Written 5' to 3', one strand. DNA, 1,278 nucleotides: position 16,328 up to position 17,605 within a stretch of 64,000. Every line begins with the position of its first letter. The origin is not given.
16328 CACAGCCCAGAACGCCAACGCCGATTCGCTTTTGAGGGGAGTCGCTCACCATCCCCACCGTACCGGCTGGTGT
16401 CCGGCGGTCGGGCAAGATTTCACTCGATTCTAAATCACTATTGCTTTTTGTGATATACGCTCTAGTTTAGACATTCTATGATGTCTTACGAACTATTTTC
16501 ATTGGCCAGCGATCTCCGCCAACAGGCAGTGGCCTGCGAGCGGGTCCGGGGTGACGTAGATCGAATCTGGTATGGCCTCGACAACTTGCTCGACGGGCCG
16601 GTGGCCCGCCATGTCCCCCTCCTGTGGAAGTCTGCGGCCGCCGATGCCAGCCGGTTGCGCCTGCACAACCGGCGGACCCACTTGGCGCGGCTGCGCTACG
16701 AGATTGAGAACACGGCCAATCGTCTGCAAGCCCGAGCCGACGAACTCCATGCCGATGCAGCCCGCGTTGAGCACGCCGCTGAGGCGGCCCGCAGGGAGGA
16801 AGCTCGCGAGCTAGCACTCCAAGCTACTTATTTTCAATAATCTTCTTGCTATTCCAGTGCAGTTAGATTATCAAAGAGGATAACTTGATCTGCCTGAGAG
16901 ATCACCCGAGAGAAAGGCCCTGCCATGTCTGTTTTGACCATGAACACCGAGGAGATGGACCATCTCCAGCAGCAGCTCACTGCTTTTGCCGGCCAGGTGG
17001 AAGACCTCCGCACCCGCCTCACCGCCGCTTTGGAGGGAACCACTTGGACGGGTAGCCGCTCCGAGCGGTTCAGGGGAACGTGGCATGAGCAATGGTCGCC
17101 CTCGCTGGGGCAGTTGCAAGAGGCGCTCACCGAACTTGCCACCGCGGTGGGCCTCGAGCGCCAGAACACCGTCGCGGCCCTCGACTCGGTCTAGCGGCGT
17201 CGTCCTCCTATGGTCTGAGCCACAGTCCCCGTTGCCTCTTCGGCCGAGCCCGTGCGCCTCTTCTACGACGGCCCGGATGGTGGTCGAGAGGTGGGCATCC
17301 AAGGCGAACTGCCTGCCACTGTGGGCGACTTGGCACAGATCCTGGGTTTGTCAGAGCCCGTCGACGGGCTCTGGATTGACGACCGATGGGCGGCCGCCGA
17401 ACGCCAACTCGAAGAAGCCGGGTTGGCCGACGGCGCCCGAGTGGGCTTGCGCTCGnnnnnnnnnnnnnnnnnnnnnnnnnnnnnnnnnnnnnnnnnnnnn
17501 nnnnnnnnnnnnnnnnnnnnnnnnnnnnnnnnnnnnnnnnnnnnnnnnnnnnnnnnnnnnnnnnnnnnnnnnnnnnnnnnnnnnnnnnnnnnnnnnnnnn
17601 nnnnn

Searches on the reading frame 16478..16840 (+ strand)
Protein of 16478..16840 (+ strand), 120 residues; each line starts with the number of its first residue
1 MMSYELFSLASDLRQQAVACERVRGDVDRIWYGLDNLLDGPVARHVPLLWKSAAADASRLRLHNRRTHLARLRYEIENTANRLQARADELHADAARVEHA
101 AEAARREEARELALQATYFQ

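Call 6: search_protein_families(library=pfam, proteins=[window:16478-16840:+], max_evalue=0.1)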
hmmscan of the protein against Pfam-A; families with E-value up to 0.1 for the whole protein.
window:16478-16840:+ (120 aa): 0 families

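Call 7: search_protein_families(library=ncbifam, proteins=[window:16478-16840:+], max_evalue=0.1)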
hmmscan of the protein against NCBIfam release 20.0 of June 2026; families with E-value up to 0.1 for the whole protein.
window:16478-16840:+ (120 aa): 0 families

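Call 30: search_solved_structures(query=A2, max_evalue=10)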
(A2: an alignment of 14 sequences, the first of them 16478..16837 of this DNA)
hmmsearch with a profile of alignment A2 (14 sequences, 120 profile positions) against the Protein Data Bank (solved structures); distinct sequences matched with E-value up to 10: 3.
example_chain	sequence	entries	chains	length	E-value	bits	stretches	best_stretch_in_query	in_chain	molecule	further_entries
8i3e_A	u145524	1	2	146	0.5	13.7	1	39-107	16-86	ELKS/Rab6-interacting/CAST family member 1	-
4kvu_A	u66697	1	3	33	0.88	12.9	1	5-33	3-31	6-helix coiled coil CC-Hex-L17C-W224BF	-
7udb_C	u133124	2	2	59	8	9.8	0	14-40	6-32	Synaptobrevin-2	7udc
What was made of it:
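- Tried and rejected: A PDB profile search gave only coiled-coil noise (call 30).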

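Call 34: find_homologous_proteins(query=window:16478-16837:+, max_evalue=0.01)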
Query window:16478-16837:+ (120 aa): 52 proteins with E <= 0.01 among 177 candidates.
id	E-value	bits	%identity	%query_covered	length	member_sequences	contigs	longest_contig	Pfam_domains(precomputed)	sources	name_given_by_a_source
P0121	3.6e-69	248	100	99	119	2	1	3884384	-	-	-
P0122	2.7e-53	197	80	100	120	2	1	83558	-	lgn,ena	-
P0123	5.4e-50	186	77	100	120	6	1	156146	-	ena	-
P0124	6.0e-50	186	77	100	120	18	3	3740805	-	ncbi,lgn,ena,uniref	ncbi:hypothetical protein [Candidatus Poriferisocius sp.]|uniref:hypothetical protein n=1 Tax=Candid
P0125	1.3e-49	185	76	100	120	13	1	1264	-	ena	-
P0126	2.7e-49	184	78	100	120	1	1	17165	-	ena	-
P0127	3.8e-49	183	75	99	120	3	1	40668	-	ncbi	-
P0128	4.8e-49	183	76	100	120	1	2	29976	-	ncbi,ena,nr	ncbi:MAG: hypothetical protein OXI18_07465 [bacterium]|nr:hypothetical protein [bacterium]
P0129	9.4e-49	182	76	100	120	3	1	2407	-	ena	-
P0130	1.2e-48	182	76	100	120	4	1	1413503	-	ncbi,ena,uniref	ncbi:hypothetical protein [Candidatus Poriferisocius sp.]|uniref:hypothetical protein n=1 Tax=Candid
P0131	6.5e-48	179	74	99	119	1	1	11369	-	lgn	-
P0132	3.0e-47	177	74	99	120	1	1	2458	-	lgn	-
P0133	3.4e-47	177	76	99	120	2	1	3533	-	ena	-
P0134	3.6e-47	177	72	100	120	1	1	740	-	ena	-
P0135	4.1e-47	177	74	99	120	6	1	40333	-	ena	-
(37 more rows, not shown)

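Call 44: predict_structure(alignment_id=A3)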
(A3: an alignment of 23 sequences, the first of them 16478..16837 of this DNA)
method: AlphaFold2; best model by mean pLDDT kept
length: 120 residues; sequences in the alignment: 23
mean_pLDDT: 89.0   pTM: 0.70
mean pLDDT of the five models: 89.0, 87.6, 85.0, 81.3, 81.1
residues with pLDDT >= 90: 75; 70-90: 34; 50-70: 11; < 50: 0
segments of 3 or more residues with pLDDT < 50: none
pLDDT, mean of each block of 10 residues (from residue 1): 90 97 93 79 67 78 87 96 98 96 96 90
secondary structure, 60 per line:
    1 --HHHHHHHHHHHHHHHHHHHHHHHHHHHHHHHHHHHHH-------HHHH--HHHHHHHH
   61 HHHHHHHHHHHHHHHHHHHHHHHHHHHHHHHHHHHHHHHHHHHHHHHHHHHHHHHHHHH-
elements in order: H3-39 H47-50 H53-119

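Call 48: fold_search(model_id=the predicted structure, library=pdb)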
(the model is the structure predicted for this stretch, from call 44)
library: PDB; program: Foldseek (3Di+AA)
matches with E <= 10: 399; with E <= 0.001: 0
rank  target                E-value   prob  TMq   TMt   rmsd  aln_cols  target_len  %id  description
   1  3zbh_H                2.5e-02  1.00  0.58  0.75   5.7       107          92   15  Geobacillus thermodenitrificans EsxA crystal form I (released 2012-11-21)
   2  3zbh_E                5.2e-02  1.00  0.61  0.79   5.0       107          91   16  Geobacillus thermodenitrificans EsxA crystal form I (released 2012-11-21)
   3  4j7k_A                7.4e-02  0.96  0.39  0.47   5.2        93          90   16  The crystal structure of a secreted protein EsxB (Mutant E54Q) from Bacillus anthracis str. Sterne (released 2013-03-06)
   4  4j41_C                7.4e-02  0.95  0.36  0.48   5.4        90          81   17  The crystal structure of a secreted protein EsxB (Mutant P67A) from Bacillus anthracis str. Sterne (released 2013-02-20)
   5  4j10_A                7.9e-02  0.96  0.39  0.48   5.2        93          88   16  The crystal structure of a secreted protein ESXB (SeMet-labeled) from Bacillus anthracis str. Sterne (released 2013-02-13)
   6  4j7j_B                7.9e-02  0.93  0.36  0.44   5.3        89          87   17  The crystal structure of a secreted protein EsxB (Mutant G53A) from Bacillus anthracis str. Sterne (released 2013-03-06)
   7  3zbh_A                8.3e-02  1.00  0.62  0.81   3.9       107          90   16  Geobacillus thermodenitrificans EsxA crystal form I (released 2012-11-21)
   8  4j41_B                8.3e-02  0.96  0.40  0.51   5.2        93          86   16  The crystal structure of a secreted protein EsxB (Mutant P67A) from Bacillus anthracis str. Sterne (released 2013-02-20)
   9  4j11_A                8.3e-02  0.94  0.37  0.46   5.2        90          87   17  The crystal structure of a secreted protein ESXB (wild-type, in P21 space group) from Bacillus anthracis str. sterne (released 2013-02-13)
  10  4j41_F                8.8e-02  0.94  0.37  0.49   5.2        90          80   17  The crystal structure of a secreted protein EsxB (Mutant P67A) from Bacillus anthracis str. Sterne (released 2013-02-20)
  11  4j7k_C                8.8e-02  0.94  0.38  0.46   5.3        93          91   16  The crystal structure of a secreted protein EsxB (Mutant E54Q) from Bacillus anthracis str. Sterne (released 2013-03-06)
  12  4j7j_A                8.8e-02  0.93  0.37  0.46   5.3        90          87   17  The crystal structure of a secreted protein EsxB (Mutant G53A) from Bacillus anthracis str. Sterne (released 2013-03-06)
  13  4j7k_B                9.4e-02  0.96  0.39  0.47   4.9        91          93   14  The crystal structure of a secreted protein EsxB (Mutant E54Q) from Bacillus anthracis str. Sterne (released 2013-03-06)
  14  4j10_B                9.4e-02  0.94  0.37  0.48   5.0        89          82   17  The crystal structure of a secreted protein ESXB (SeMet-labeled) from Bacillus anthracis str. Sterne (released 2013-02-13)
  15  2vrz_B                1.0e-01  1.00  0.53  0.73   4.6        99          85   14  Structural analysis of homodimeric staphylococcal aureus EsxA (released 2008-08-26)
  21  3zbh_F                1.1e-01  1.00  0.52  0.66   5.4       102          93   17  Geobacillus thermodenitrificans EsxA crystal form I (released 2012-11-21)
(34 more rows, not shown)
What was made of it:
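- On WXG100 (PF06013), for the 120-aa protein: 28 of the top 30 Foldseek hits are WXG100 proteins, at weak E-values of 0.025-0.4 (calls 44, 48).
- It is a confident helical hairpin whose best structural matches are almost all WXG100 proteins (calls 44, 48).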

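Call 78: search_protein_representatives(alignment_id=A3)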
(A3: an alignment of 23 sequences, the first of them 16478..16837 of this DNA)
Query: 23 sequences, 120 profile positions. Proteins with E-value up to 0.001 (for the whole library): 16; up to 1e-10: 4; up to 1e-30: 3. The best 16 are listed.
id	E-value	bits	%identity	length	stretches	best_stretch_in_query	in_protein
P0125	4.8e-61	220.2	-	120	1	1-120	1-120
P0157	1.2e-56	206.0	-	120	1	2-120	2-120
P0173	3.5e-33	130.3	-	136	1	1-106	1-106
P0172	1.2e-29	118.9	-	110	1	50-120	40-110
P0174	4.6e-08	49.2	-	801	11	43-89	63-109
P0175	6.5e-08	48.7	-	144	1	2-108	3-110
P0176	2.2e-07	47.0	-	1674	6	3-40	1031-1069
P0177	3.9e-07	46.2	-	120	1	13-98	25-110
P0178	4.5e-06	42.8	-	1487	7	64-98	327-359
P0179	6.4e-06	42.3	-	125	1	15-110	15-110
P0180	8.1e-06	42.0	-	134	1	3-110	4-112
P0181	1.3e-05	41.3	-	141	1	4-112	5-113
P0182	1.3e-05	41.3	-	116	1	8-103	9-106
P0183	1.7e-04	37.7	-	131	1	1-111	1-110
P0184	2.3e-04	37.3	-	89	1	25-90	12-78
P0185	3.1e-04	36.9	-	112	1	6-102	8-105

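Call 79: search_protein_families(library=pfam, proteins=[P0173, P0175, P0177, P0179, P0180, P0181, P0182, P0183, P0184, P0185], max_evalue=0.1)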
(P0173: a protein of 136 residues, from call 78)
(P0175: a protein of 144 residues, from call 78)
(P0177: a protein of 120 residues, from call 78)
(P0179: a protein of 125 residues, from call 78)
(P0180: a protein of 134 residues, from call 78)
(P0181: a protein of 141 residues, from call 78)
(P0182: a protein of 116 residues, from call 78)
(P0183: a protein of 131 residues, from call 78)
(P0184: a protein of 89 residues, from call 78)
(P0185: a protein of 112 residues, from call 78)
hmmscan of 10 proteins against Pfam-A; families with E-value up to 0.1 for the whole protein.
P0173 (136 aa): 0 families

P0175 (144 aa): 0 families

P0177 (120 aa): 0 families

P0179 (125 aa): 0 families

P0180 (134 aa): 0 families

P0181 (141 aa): 0 families

P0182 (116 aa): 0 families

P0183 (131 aa): 0 families

P0184 (89 aa): 0 families

P0185 (112 aa): 1 family
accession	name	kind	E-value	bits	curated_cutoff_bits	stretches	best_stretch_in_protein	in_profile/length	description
PF25392.1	MS_channel_TM1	-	0.053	14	27.1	0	13-44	17-48/79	Mechanosensitive ion channel, transmembrane helix 1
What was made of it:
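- Tried and rejected: A profile search of 1.8 billion representatives found only 16 relatives, none with a Pfam domain (calls 78-79).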

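Call 81: find_encoding_contigs(protein=P0183, flank=8000, max_places=2)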
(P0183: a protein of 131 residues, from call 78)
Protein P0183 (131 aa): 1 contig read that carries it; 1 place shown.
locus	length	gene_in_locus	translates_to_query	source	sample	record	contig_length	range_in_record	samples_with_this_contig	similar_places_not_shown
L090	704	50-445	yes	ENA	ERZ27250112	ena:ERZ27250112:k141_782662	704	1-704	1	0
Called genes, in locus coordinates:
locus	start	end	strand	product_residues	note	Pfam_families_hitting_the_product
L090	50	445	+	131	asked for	-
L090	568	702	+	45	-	?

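Call 83: find_encoding_contigs(protein=P0180, flank=8000, max_places=2)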
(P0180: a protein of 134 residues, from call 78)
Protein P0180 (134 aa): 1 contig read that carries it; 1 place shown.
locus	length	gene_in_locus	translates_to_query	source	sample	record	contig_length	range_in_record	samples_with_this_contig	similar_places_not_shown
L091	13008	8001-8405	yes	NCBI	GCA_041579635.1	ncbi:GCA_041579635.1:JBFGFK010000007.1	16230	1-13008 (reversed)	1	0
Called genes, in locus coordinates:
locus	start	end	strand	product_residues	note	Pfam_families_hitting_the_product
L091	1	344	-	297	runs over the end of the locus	PF17827:PrmC_N, PF05175:MTS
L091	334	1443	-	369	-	PF03462:PCRF, PF00472:RF-1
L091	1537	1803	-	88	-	PF01197:Ribosomal_L31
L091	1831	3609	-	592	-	PF07497:Rho_RNA_bind, PF00006:ATP-synt_ab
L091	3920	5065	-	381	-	PF01676:Metalloenzyme, PF10143:PhosphMutase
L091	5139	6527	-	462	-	PF14821:Thr_synth_N, PF00291:PALP, PF24857:THR4_C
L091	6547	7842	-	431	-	PF03447:NAD_binding_3, PF00742:Homoserine_dh, PF01842:ACT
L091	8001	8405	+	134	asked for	-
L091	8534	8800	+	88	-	-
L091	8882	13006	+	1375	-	?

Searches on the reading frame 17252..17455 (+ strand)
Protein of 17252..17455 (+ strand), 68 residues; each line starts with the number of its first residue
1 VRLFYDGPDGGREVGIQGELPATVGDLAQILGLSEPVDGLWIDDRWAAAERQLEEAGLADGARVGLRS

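Call 76: search_solved_structures(query=A6, max_evalue=10, show_alignments=2)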
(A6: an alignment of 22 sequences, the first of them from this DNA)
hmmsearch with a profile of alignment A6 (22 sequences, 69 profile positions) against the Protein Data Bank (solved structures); distinct sequences matched with E-value up to 10: 15.
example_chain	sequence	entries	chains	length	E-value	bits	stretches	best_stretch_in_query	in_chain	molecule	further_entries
4hrs_A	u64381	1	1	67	0.0016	21.6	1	9-52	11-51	Small archaeal modifier protein 2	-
2l32_A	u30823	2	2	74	0.0018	21.4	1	9-52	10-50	Small archaeal modifier protein 2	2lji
6l0l_A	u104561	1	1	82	0.048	16.8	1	12-67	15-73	Hydra-1ubq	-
2mlb_A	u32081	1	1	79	0.054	16.6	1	21-67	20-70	redesigned ubiquitin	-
2iq7_A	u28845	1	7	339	0.32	14.1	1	24-68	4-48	endopolygalacturonase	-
4kv2_A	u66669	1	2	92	0.33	14.1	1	47-67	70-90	ESX-1 secretion system protein eccD1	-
6kvh_A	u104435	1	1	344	0.41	13.8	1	20-67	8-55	endo-polygalacturonase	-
6kve_A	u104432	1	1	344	0.41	13.8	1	20-67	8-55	Endo-polygalacturonase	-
3u22_A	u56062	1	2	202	0.54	13.4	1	31-67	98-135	putative HmuY_like heme binding protein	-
2or0_A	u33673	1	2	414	0.65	13.2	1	31-62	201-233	Hydroxylase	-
7e56_A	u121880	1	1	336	1.1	12.5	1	24-67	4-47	Endo-polygalacturonase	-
2kd0_A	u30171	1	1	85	1.5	12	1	11-66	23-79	LRR repeats and ubiquitin-like domain-containing protein At2g30105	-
7ane_av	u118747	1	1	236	1.7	11.9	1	12-65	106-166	Ubiquitin-like domain-containing protein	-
7aor_av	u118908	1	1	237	1.9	11.7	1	22-66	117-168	mS68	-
8hc0_A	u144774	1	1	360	2.1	11.6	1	14-56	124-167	Adhesion G-protein coupled receptor F1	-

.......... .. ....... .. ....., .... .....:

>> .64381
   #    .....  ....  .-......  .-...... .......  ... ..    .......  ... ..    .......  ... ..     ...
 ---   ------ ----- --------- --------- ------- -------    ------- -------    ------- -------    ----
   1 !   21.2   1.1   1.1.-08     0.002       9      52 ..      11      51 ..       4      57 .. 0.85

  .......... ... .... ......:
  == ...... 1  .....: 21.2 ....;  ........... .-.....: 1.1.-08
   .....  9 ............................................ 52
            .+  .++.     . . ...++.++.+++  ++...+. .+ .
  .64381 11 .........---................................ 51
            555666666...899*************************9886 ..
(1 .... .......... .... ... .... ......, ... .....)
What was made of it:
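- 17252..17455 (+): ATPase residues 1-68: a ubiquitin-like beta-grasp domain, equivalent to EsaB/YukD/TsxB but fused to the ATPase. A profile of this domain hits SAMP2 (4hrs, E 0.0016), designed ubiquitins, and the EccD1 ubiquitin-like domain (E 0.33) (call 76).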

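Call 77: search_protein_families(library=pfam, alignment_id=A6, max_evalue=1)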
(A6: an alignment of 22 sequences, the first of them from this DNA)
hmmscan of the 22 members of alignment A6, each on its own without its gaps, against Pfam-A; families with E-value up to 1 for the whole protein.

A. member 1, seq(68 aa): 2 families
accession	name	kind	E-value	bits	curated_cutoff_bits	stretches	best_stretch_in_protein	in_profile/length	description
PF01022.26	HTH_5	-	0.034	14.4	22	1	21-36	15-30/47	Bacterial regulatory protein, arsR family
PF12840.13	HTH_20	-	0.12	12.8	27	0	18-35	15-32/51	Helix-turn-helix domain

B. families by the number of members that match (of 22 scanned): 16 families
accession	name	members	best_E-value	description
PF12840.13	HTH_20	3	0.12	Helix-turn-helix domain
PF21965.2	SAMP2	2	1.1e-07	Small archaeal modifier protein 2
PF08817.16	YukD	2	0.0057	WXG100 protein secretion system (Wss), protein YukD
PF14451.12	Ub-Mut7C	2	0.019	Mut7-C ubiquitin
PF01022.26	HTH_5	2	0.034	Bacterial regulatory protein, arsR family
PF00240.29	ubiquitin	2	0.091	Ubiquitin family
PF03990.20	DUF348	1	0.0036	G5-linked-Ubiquitin-like domain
PF18130.6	ATPgrasp_N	1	0.041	ATP-grasp N-terminal domain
PF02597.26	ThiS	1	0.073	ThiS family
PF01248.31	Ribosomal_L7Ae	1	0.11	Ribosomal protein L7Ae/L30e/S12e/Gadd45 family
PF10502.14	Peptidase_S26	1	0.15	Signal peptidase, peptidase S26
PF06280.18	fn3_5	1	0.19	Fn3-like domain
PF16715.11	CDPS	1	0.21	Cyclodipeptide synthase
PF15962.10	DUF4765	1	0.21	Domain of unknown function (DUF4765)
PF00908.23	dTDP_sugar_isom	1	0.22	dTDP-4-dehydrorhamnose 3,5-epimerase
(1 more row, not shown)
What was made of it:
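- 17252..17455 (+): Family members hit Pfam SAMP2 (1e-7), YukD (0.0057), ubiquitin and ThiS (call 77).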
